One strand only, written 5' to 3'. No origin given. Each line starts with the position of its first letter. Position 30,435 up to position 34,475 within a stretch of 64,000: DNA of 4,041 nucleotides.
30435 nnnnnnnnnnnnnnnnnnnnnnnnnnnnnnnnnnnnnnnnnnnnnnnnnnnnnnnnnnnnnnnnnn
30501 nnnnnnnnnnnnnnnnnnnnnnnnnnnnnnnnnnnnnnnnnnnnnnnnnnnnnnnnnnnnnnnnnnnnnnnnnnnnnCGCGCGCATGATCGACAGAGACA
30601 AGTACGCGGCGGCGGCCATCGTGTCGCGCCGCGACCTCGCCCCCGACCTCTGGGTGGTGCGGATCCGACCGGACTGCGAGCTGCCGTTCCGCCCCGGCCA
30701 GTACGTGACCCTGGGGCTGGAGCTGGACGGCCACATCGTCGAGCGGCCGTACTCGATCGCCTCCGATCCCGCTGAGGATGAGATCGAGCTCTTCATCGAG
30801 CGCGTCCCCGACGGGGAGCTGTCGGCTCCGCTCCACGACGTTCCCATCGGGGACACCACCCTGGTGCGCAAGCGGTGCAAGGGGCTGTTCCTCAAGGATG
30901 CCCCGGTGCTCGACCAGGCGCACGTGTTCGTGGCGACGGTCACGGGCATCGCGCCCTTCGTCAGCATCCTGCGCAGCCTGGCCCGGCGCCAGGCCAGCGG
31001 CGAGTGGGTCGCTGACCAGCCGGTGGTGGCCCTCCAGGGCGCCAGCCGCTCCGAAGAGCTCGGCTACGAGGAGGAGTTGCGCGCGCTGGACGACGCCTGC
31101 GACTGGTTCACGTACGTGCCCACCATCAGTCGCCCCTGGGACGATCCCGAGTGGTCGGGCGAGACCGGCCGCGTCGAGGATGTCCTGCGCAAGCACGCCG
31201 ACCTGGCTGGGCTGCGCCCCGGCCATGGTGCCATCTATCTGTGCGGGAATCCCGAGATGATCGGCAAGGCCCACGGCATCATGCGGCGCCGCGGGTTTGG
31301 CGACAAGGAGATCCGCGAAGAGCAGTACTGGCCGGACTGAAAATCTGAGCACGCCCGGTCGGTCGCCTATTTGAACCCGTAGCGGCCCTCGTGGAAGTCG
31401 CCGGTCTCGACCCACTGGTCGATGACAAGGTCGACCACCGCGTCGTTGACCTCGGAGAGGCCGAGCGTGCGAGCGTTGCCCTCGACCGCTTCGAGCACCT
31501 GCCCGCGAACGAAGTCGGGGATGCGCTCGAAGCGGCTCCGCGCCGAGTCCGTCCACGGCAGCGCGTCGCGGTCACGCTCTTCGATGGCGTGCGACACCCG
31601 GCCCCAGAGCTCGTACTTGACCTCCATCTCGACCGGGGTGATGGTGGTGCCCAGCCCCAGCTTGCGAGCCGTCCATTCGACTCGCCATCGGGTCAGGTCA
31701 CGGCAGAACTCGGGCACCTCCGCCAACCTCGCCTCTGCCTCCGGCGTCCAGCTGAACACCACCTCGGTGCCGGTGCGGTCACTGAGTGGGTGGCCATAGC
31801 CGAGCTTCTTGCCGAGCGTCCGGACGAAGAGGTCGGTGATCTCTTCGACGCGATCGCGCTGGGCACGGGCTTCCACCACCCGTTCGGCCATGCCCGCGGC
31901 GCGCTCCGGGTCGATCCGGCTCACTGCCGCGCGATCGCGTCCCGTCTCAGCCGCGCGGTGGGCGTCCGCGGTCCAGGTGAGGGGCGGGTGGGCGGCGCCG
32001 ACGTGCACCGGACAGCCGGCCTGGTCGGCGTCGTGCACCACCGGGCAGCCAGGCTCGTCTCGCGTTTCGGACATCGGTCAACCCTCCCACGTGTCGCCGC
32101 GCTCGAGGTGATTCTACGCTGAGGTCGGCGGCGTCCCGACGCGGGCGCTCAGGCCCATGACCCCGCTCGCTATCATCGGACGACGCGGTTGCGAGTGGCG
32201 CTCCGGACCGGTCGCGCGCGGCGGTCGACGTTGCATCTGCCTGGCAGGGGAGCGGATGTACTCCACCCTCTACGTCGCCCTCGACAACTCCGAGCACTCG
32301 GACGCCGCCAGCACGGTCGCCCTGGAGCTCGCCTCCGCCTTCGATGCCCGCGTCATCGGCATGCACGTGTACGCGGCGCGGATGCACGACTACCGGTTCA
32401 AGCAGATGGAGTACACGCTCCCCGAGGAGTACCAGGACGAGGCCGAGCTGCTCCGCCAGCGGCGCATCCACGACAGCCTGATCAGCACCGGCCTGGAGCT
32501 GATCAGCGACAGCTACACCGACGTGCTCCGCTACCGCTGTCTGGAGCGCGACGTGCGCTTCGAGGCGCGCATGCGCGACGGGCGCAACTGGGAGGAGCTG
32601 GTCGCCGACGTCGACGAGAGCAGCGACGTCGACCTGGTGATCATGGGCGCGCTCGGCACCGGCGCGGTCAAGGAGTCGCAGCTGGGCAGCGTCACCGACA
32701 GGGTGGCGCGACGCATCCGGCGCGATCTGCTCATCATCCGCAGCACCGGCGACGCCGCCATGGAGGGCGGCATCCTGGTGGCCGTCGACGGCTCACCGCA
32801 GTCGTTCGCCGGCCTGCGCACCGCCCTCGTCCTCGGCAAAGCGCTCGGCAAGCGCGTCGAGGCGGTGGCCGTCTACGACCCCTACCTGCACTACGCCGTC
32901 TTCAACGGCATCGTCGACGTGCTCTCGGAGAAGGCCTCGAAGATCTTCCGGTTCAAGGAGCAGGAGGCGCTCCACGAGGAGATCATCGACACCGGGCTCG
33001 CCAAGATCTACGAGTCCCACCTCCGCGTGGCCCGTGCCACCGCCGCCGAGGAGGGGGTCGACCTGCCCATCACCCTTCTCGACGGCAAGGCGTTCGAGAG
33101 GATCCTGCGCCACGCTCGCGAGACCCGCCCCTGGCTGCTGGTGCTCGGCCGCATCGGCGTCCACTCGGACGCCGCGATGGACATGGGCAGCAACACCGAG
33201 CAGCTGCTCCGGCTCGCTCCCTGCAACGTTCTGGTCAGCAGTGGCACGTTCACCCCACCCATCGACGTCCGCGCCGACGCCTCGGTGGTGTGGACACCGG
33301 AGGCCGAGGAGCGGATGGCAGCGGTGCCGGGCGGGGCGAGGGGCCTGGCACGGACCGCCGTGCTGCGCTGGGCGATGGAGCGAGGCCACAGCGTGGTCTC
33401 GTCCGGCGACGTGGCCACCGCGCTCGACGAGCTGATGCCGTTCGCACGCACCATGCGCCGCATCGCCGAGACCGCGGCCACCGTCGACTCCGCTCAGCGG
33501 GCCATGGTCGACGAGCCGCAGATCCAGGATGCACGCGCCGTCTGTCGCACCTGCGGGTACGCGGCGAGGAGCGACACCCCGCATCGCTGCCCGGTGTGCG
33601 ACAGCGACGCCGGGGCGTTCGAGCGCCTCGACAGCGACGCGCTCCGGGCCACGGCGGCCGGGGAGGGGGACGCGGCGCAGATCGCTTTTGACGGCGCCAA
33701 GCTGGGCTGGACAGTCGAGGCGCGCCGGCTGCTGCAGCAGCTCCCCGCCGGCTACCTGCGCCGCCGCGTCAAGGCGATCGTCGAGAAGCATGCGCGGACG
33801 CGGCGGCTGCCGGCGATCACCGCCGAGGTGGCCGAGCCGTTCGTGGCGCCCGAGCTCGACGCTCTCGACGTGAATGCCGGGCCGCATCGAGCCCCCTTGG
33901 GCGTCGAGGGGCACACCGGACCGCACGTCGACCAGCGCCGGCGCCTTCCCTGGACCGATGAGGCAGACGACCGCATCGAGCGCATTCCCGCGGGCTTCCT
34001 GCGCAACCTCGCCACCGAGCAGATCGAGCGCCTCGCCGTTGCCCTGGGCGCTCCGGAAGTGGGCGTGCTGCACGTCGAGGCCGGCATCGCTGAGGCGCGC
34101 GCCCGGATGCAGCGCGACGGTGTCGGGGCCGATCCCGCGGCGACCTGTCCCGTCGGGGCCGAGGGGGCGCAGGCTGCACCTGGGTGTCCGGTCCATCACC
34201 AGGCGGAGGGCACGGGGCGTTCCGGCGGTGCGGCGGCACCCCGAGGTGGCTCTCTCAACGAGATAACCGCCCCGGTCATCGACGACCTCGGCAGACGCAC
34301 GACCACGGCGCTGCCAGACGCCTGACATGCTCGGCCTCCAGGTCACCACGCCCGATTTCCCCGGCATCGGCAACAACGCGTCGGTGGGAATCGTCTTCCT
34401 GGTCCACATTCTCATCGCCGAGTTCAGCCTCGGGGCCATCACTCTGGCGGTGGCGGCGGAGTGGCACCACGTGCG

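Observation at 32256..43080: Thirteen genes chained by start-stop overlaps: one long putative operon linking respiration, stress-protein, receiver and ABC-2 transporter genes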

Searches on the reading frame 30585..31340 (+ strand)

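Call 5: search_protein_families(library=pfam, proteins=[window:30585-31340:+], max_evalue=0.01)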
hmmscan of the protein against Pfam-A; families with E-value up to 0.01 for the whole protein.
window:30585-31340:+ (251 aa): 2 families
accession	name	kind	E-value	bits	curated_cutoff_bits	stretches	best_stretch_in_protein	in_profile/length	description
PF00175.26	NAD_binding_1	-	1.4e-14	55.1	22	1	115-229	1-107/109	Oxidoreductase NAD-binding domain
PF00970.30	FAD_binding_6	-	7.6e-08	33.1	21.1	1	29-93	24-89/99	Oxidoreductase FAD-binding domain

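Call 28: search_protein_families(library=ncbifam, proteins=[window:30585-31340:+], max_evalue=0.1)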
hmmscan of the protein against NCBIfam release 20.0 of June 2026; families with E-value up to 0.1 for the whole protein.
window:30585-31340:+ (251 aa): 18 families
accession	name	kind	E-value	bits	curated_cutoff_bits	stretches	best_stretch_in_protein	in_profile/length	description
NF045803.1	MethMoxFADbindMmoC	equivalog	2.1e-28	99.1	500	1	30-250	135-342/343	aromatic/alkene monooxygenase hydroxylase FAD-binding subunit MmoC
NF040810.1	BenC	equivalog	1.8e-21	76.7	430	1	28-248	127-330/333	benzoate 1,2-dioxygenase electron transfer component BenC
NF008178.0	PRK10926.1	equivalog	1.4e-20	73.6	390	1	16-235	13-227/248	ferredoxin--NADP(+) reductase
NF005963.0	PRK08051.1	equivalog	2e-17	63.3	230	1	13-233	9-214/233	NAD(P)H-flavin reductase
NF008822.0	PRK11872.1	equivalog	2.3e-17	63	402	1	32-247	134-334/341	anthranilate 1,2-dioxygenase electron transfer component AntC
TIGR02160.1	PA_CoA_Oxy5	hypoth_equivalog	2.5e-15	56.1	420.8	1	33-248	31-241/352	1,2-phenylacetyl-CoA epoxidase subunit PaaE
NF009805.0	PRK13289.1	equivalog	2.8e-14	52.8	432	1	34-250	184-394/399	NO-inducible flavohemoprotein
NF052252.1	flav_redu_LuxG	exception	2.1e-12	46.7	340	1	18-233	11-213/232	flavin mononucleotide reductase LuxG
NF004317.0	PRK05713.1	equivalog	9.2e-11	41.5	338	1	9-140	93-222/312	iron-sulfur-binding ferredoxin reductase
NF058606.1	GlBtMonoRdsGbcB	equivalog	2e-10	40.1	500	1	35-247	43-246/362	glycine betaine monooxygenase reductase subunit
NF040835.1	sulfhyd_HydG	equivalog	2.6e-09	36.8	650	1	34-230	49-230/292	NADPH-dependent hydrogenase/sulfhydrogenase 1 subunit gamma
TIGR01941.1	nqrF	equivalog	4.8e-09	35.6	295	1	58-242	227-397/405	NADH:ubiquinone reductase (Na(+)-transporting) subunit F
NF007964.0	PRK10684.1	equivalog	1.6e-07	30.6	383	1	17-137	19-138/333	NADH oxidoreductase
NF006220.0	PRK08345.1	subfamily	2.3e-05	23.8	395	1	33-197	41-195/294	cytochrome-c3 hydrogenase subunit gamma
NF040830.1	sulfhyd_ShyC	equivalog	0.0002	20.6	600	1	30-130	34-128/288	NAD(P)-dependent hydrogenase/sulfhydrogenase 2 subunit gamma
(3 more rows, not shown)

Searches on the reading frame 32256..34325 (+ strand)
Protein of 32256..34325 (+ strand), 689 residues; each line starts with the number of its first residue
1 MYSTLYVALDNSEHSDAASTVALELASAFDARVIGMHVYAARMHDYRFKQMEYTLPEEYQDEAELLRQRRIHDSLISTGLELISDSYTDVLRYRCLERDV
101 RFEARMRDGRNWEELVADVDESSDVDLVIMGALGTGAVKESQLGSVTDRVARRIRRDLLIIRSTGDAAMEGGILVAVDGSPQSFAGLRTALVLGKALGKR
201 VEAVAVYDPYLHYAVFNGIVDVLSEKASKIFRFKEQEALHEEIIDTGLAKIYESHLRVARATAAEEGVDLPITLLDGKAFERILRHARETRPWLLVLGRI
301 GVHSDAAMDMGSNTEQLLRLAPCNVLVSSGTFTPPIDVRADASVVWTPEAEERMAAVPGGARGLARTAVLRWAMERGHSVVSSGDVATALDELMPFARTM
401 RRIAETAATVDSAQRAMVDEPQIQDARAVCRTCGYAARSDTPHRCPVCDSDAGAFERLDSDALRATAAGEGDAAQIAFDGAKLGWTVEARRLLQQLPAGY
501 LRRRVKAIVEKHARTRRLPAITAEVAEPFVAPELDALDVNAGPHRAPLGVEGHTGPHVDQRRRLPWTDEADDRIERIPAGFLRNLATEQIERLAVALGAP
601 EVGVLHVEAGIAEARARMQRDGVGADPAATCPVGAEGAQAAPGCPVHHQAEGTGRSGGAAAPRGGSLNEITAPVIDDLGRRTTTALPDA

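Call 4: search_protein_families(library=pfam, proteins=[window:32256-34325:+], max_evalue=0.01)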
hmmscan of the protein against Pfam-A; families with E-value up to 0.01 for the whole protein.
window:32256-34325:+ (689 aa): 3 families
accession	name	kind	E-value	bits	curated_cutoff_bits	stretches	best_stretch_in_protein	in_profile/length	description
PF00582.32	Usp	-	1.2e-37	130.1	24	2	1-162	1-141/141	Universal stress protein family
PF08369.16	PCP_red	-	1.6e-22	79.7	32.5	3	485-525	1-40/45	Proto-chlorophyllide reductase 57 kD subunit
PF21349.2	RUBY_RBDX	-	0.00016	21.5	26.5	1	429-456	2-30/30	Rubrerythrin, rubredoxin-like domain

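Call 7: search_protein_families(library=ncbifam, proteins=[window:32256-34325:+], max_evalue=0.01)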
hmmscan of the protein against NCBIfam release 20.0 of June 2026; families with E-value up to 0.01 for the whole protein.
window:32256-34325:+ (689 aa): 3 families
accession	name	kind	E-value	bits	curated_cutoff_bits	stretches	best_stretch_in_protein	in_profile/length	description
NF002789.0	PRK02910.1-3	equivalog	5.6e-13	48.6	509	2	463-525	464-525/535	ferredoxin:protochlorophyllide reductase (ATP-dependent) subunit B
TIGR01278.1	DPOR_BchB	equivalog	6.6e-12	45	490.35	2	475-525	454-503/512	ferredoxin:protochlorophyllide reductase (ATP-dependent) subunit B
NF008380.0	PRK11175.1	equivalog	1.8e-05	23.8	227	1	113-165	251-303/313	universal stress protein UspE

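Call 56: search_solved_structures(query=window:32256-34325:+, max_evalue=0.1, show_alignments=2)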
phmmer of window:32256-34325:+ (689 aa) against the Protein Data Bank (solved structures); distinct sequences matched with E-value up to 0.1: 11.
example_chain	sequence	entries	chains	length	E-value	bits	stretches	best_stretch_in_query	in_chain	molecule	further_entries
1wjg_A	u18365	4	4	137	2.2e-06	29.9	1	256-327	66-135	probable ATP binding protein | Universal stress protein family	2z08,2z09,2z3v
2jax_A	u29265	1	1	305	7.8e-05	24.8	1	119-207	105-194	HYPOTHETICAL PROTEIN TB31.7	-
3cis_A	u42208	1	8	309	9.2e-05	24.6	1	119-207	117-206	Uncharacterized protein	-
4wny_A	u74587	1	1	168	0.00015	23.9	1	1-168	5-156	Universal stress protein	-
1mjh_A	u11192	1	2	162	0.0029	19.6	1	112-163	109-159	PROTEIN (ATP-BINDING DOMAIN OF PROTEIN MJ0577)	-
2dum_A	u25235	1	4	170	0.012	17.6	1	100-165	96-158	Hypothetical protein PH0823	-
3loq_A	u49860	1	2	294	0.04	15.8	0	255-327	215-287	universal stress protein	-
5ahw_A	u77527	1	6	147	0.044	15.7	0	113-163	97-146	UNIVERSAL STRESS PROTEIN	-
1tq8_A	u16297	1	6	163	0.045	15.7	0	111-165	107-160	hypothetical protein Rv1636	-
2kru_A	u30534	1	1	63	0.067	15.1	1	482-526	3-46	Light-independent protochlorophyllide reductase subunit B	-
3s3t_A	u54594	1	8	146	0.073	15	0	292-327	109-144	Nucleotide-binding protein, universal stress protein UspA family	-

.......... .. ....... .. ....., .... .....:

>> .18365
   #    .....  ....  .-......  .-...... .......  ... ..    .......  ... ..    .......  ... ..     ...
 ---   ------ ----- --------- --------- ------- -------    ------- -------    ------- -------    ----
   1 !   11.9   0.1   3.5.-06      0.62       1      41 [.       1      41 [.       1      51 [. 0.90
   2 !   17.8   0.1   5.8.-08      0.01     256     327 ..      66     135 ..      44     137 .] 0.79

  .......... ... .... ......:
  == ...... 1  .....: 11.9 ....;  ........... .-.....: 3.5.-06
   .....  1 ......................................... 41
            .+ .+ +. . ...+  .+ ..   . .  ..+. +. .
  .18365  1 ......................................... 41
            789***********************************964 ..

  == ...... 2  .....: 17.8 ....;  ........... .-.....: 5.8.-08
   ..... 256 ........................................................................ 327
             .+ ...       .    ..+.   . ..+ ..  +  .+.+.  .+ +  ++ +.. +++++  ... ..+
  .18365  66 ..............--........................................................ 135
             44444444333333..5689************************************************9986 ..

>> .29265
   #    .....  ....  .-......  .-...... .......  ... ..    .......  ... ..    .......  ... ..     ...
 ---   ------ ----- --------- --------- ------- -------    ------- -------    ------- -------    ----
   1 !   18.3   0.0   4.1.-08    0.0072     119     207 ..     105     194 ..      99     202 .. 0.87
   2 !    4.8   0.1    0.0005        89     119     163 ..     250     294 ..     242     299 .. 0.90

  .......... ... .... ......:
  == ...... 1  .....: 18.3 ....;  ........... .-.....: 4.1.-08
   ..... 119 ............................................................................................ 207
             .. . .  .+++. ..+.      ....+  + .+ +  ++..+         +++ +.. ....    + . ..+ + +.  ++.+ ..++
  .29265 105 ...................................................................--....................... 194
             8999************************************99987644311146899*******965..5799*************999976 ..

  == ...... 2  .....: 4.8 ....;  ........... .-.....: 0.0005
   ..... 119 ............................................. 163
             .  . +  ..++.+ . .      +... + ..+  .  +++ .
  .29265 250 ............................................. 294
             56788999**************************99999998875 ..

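Call 81: predict_structure(alignment_id=A3)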
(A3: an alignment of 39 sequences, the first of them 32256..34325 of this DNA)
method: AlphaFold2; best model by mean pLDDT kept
length: 689 residues; sequences in the alignment: 39
mean_pLDDT: 82.0   pTM: 0.66
mean pLDDT of the five models: 82.0, 81.9, 79.7, 78.7, 78.2
residues with pLDDT >= 90: 375; 70-90: 182; 50-70: 33; < 50: 99
segments of 3 or more residues with pLDDT < 50: 415-424, 463-476, 542-561, 624-669, 682-689
pLDDT, mean of each block of 10 residues (from residue 1): 96 95 98 95 89 93 94 89 93 98 94 95 96 80 93 97 91 98 98 98 95 80 81 81 84 96 97 96 98 98 91 96 97 92 91 93 92 90 95 83 76 46 61 80 86 83 44 43 87 93 89 86 94 82 39 38 86 93 90 94 96 85 48 31 30 29 39 64 37
secondary structure, 60 per line:
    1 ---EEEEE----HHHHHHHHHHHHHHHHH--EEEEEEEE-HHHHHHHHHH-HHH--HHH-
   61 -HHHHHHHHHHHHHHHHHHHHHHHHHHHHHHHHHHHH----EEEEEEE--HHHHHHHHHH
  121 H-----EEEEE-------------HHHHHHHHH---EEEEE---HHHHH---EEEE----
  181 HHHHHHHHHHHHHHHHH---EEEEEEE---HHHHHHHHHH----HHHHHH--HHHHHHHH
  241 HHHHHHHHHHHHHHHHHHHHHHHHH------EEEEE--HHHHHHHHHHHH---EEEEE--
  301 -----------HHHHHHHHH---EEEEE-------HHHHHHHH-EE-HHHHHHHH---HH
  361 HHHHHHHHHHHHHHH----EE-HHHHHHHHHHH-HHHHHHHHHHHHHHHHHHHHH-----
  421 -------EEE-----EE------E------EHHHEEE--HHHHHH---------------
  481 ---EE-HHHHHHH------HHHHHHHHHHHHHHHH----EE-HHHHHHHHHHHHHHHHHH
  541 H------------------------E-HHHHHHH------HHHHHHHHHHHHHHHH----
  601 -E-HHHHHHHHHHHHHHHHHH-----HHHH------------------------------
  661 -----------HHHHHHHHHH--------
elements in order (helices of 4 or more, strands of 3 or more residues): E4-8 H13-29 E32-39 H41-50 H62-97 E102-108 H111-121 E127-131 H145-153 E157-161 H165-169 E173-176 H181-197 E201-207 H211-220 H225-230 H233-265 E272-276 H279-290 E294-298 H312-320 E324-328 H336-343 H348-355 H359-375 H383-393 H395-415 E428-430 E455-457 H460-465 H487-493 H500-515 H523-541 H568-574 H581-596 H604-621 H627-630 H672-681

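Call 83: fold_search(model_id=the predicted structure, library=pdb)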
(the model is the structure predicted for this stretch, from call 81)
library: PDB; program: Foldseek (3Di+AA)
matches with E <= 10: 1298; with E <= 0.001: 64
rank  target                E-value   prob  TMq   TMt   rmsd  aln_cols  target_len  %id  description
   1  3cis_H                4.5e-15  1.00  0.31  0.72   8.3       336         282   18  The Crystal Structure of Rv2623 from Mycobacterium tuberculosis (released 2009-03-17)
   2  3ab8_B                6.3e-15  1.00  0.34  0.84   3.6       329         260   21  Crystal Structure of the Hypothetical Tandem-type Universal Stress Protein TTHA0350 complexed with ATPs. (released 2010-12-15)
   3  3cis_G                8.4e-15  1.00  0.30  0.67   8.7       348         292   17  The Crystal Structure of Rv2623 from Mycobacterium tuberculosis (released 2009-03-17)
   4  3ab8_A                1.2e-14  1.00  0.32  0.79   7.4       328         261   20  Crystal Structure of the Hypothetical Tandem-type Universal Stress Protein TTHA0350 complexed with ATPs. (released 2010-12-15)
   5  3cis_E                1.6e-14  1.00  0.31  0.67   8.7       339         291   18  The Crystal Structure of Rv2623 from Mycobacterium tuberculosis (released 2009-03-17)
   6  3cis_A                2.1e-14  1.00  0.31  0.68   8.7       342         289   18  The Crystal Structure of Rv2623 from Mycobacterium tuberculosis (released 2009-03-17)
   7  3cis_C                2.1e-14  1.00  0.30  0.67   8.8       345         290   17  The Crystal Structure of Rv2623 from Mycobacterium tuberculosis (released 2009-03-17)
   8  3cis_B                2.4e-14  1.00  0.31  0.70   8.0       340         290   18  The Crystal Structure of Rv2623 from Mycobacterium tuberculosis (released 2009-03-17)
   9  3cis_F                4.8e-14  1.00  0.30  0.71   8.2       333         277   18  The Crystal Structure of Rv2623 from Mycobacterium tuberculosis (released 2009-03-17)
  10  3ab7_A                6.7e-14  1.00  0.31  0.84   3.5       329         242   20  Crystal Structure of the Hypothetical Tandem-type Universal Stress Protein TTHA0350 from Thermus thermophilus HB8 (released 2010-12-15)
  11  4r2j                  7.2e-13  1.00  0.32  0.73   5.8       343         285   16  Crystal structure of YdaA (Universal Stress Protein E) from Salmonella typhimurium (released 2015-02-04)
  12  3ab7_B                2.0e-12  1.00  0.28  0.77   7.5       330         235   19  Crystal Structure of the Hypothetical Tandem-type Universal Stress Protein TTHA0350 from Thermus thermophilus HB8 (released 2010-12-15)
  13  2jax                  3.5e-12  1.00  0.28  0.69  10.1       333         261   18  Universal Stress Protein Rv2623 from Mycobaterium Tuberculosis (released 2007-12-11)
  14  3loq_B                1.9e-11  1.00  0.30  0.73   7.6       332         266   16  The crystal structure of a universal stress protein from Archaeoglobus fulgidus DSM 4304 (released 2010-02-16)
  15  4r2k                  2.4e-11  1.00  0.33  0.67   6.9       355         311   17  Crystal structure of H119A mutant of YdaA (Universal Stress Protein E) from Salmonella typhimurium (released 2015-02-04)
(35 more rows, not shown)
